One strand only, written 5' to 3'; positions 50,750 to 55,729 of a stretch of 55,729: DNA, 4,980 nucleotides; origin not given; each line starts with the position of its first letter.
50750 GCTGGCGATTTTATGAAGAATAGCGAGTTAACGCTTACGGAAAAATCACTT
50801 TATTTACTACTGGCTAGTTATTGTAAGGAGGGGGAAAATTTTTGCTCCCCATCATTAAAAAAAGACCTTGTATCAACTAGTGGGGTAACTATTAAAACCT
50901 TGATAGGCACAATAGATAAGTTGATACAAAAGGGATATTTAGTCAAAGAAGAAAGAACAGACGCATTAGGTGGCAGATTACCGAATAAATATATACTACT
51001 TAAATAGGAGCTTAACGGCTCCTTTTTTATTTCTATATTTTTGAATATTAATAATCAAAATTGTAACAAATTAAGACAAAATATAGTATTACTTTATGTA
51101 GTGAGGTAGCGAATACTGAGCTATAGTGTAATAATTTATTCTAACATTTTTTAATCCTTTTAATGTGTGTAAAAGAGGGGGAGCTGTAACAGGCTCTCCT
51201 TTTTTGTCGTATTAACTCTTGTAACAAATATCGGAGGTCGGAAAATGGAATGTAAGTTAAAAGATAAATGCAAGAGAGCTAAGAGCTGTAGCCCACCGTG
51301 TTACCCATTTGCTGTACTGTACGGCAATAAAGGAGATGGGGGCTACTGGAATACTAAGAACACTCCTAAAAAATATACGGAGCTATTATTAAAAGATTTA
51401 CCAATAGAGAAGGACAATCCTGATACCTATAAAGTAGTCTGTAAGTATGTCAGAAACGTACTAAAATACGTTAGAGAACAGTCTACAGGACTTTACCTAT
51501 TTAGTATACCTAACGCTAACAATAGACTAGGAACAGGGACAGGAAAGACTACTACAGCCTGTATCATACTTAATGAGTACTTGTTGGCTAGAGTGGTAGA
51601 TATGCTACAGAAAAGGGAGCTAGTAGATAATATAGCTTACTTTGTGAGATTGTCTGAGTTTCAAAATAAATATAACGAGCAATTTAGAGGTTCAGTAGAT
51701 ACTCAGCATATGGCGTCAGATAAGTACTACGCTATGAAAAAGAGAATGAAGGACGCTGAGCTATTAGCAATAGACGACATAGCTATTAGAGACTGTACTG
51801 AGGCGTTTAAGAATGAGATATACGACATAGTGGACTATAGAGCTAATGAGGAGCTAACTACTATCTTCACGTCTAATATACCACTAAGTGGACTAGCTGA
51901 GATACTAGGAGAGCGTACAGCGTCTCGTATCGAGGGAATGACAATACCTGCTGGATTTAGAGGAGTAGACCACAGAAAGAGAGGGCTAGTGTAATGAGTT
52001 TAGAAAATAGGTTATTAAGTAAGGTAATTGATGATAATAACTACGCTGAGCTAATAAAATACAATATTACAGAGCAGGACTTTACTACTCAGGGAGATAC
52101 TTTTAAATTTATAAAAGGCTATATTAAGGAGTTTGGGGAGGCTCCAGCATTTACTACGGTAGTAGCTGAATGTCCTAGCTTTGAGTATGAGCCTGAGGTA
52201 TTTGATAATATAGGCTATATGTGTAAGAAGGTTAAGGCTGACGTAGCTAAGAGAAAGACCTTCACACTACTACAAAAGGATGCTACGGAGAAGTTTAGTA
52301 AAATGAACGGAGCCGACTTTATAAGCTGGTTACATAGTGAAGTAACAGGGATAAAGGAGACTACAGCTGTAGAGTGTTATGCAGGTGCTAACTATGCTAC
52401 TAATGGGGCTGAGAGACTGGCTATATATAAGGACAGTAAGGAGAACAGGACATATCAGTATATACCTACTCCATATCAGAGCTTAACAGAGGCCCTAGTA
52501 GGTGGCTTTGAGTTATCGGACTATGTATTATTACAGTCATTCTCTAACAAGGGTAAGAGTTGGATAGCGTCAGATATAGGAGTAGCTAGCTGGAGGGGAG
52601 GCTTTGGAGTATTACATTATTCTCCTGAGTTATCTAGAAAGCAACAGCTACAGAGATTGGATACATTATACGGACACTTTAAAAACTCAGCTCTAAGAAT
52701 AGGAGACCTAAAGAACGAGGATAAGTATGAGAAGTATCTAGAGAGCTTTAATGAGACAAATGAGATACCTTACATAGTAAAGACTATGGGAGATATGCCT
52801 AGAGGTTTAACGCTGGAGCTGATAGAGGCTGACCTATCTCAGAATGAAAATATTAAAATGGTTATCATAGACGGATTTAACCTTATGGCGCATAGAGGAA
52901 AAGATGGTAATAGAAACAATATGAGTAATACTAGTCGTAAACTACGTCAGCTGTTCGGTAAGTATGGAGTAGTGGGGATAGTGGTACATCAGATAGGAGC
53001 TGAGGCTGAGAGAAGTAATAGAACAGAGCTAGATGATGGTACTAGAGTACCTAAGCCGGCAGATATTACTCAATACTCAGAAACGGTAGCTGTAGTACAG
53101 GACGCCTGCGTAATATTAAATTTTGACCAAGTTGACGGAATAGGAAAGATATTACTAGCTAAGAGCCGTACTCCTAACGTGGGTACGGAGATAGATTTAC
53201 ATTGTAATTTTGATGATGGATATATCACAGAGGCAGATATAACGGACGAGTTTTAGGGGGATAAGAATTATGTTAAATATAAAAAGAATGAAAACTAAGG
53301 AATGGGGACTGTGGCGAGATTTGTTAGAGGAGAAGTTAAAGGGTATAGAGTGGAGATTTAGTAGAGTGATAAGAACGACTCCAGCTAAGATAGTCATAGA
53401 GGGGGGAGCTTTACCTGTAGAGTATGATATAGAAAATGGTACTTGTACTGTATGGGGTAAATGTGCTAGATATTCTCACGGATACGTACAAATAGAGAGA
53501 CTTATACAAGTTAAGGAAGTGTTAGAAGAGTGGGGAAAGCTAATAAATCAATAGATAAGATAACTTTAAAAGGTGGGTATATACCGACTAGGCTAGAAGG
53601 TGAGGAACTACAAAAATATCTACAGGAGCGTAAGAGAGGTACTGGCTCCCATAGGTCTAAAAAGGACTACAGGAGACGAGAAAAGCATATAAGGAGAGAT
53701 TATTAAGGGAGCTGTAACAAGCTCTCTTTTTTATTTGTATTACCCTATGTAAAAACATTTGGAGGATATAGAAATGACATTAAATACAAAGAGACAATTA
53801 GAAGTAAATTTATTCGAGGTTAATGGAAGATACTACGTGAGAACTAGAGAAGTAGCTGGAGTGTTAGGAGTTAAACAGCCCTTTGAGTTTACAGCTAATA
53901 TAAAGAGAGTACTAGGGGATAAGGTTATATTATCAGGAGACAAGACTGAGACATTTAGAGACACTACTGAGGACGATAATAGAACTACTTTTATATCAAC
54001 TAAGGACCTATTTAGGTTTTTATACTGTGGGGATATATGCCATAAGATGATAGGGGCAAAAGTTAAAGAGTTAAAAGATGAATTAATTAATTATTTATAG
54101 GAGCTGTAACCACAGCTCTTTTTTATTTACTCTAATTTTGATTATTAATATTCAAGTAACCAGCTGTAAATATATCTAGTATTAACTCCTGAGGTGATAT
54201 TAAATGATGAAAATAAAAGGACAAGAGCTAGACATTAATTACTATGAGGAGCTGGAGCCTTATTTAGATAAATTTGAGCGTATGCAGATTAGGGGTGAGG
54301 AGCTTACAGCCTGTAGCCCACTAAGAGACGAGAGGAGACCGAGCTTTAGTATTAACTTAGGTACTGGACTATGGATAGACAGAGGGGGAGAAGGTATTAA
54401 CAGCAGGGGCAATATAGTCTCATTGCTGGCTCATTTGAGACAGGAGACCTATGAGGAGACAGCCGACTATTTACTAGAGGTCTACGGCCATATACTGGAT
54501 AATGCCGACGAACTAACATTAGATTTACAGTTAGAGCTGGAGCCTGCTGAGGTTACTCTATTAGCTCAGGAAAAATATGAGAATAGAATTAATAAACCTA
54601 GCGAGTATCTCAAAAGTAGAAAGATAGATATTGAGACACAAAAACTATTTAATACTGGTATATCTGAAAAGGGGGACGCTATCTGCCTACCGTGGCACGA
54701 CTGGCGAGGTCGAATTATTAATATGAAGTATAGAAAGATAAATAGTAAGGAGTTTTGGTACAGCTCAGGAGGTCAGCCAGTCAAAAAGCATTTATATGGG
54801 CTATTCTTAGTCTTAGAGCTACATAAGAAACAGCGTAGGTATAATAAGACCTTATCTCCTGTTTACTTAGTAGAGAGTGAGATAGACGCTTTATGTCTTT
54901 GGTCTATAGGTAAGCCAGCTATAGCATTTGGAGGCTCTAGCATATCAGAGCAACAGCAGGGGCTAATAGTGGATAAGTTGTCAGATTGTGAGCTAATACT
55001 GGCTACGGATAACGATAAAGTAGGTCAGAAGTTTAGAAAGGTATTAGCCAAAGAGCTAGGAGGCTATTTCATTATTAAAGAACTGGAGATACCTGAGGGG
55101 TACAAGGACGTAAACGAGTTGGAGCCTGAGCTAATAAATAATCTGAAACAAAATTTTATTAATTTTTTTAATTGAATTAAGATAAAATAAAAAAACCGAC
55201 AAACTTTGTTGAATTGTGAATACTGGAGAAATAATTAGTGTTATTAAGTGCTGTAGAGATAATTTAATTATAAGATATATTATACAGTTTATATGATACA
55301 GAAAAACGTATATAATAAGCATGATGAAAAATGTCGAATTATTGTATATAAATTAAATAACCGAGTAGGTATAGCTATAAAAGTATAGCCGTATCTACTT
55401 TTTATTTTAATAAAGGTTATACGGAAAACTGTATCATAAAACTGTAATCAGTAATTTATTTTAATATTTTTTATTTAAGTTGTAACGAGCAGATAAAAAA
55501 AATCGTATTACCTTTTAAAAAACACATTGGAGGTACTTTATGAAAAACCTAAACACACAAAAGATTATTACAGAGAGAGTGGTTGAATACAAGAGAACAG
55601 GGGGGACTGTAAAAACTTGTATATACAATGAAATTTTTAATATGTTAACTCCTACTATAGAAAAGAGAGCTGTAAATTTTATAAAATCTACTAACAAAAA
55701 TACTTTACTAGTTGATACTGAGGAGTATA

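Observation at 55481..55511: Fourteen-copy bipartite promoter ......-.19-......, with the -35 often embedded in the loop of the preceding terminator, and one copy driving the phage sigma gene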

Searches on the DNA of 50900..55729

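Call 75: search_rna_families(source=window, start=50900, end=55729, threshold=evalue, max_evalue=1)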
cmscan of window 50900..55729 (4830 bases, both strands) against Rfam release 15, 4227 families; matches with E-value up to 1: 2.
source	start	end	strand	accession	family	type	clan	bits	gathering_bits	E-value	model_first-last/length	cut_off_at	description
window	51001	51073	+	RF02900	AaHKsRNA82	Gene; sRNA;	-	27.8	51.4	0.31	1-81/81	no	Aggregatibacter sRNA 82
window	54199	54239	+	RF00086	SNORD27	Gene; snRNA; snoRNA; CD-box;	-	26.4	52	0.27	1-71/71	no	Small nucleolar RNA SNORD27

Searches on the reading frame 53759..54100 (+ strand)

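Call 100: search_protein_families(library=pfam, proteins=[window:53759-54100:+], max_evalue=0.01)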
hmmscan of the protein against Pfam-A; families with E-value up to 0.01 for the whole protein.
window:53759-54100:+ (113 aa): 1 family
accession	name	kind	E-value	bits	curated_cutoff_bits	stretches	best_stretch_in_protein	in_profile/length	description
PF02498.22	Bro-N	-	0.0044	18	25.6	1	17-88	3-75/96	BRO family, N-terminal domain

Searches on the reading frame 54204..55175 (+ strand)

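Call 100: search_protein_families(library=pfam, proteins=[window:54204-55175:+], max_evalue=0.01)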
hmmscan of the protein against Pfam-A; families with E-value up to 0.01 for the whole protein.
window:54204-55175:+ (323 aa): 4 families
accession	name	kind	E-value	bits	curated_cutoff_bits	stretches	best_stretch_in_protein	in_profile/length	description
PF13155.12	Toprim_2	-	2.8e-12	47.2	22.1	1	221-306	1-87/88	Toprim-like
PF13662.12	Toprim_4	-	2e-05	25.1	25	1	220-285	3-74/85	Toprim domain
PF01751.28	Toprim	-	0.0002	21.9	23.1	1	220-286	2-81/96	Toprim domain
PF01807.25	Zn_ribbon_DnaG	-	0.0032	17.7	24.9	1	26-99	24-94/98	CHC2 zinc finger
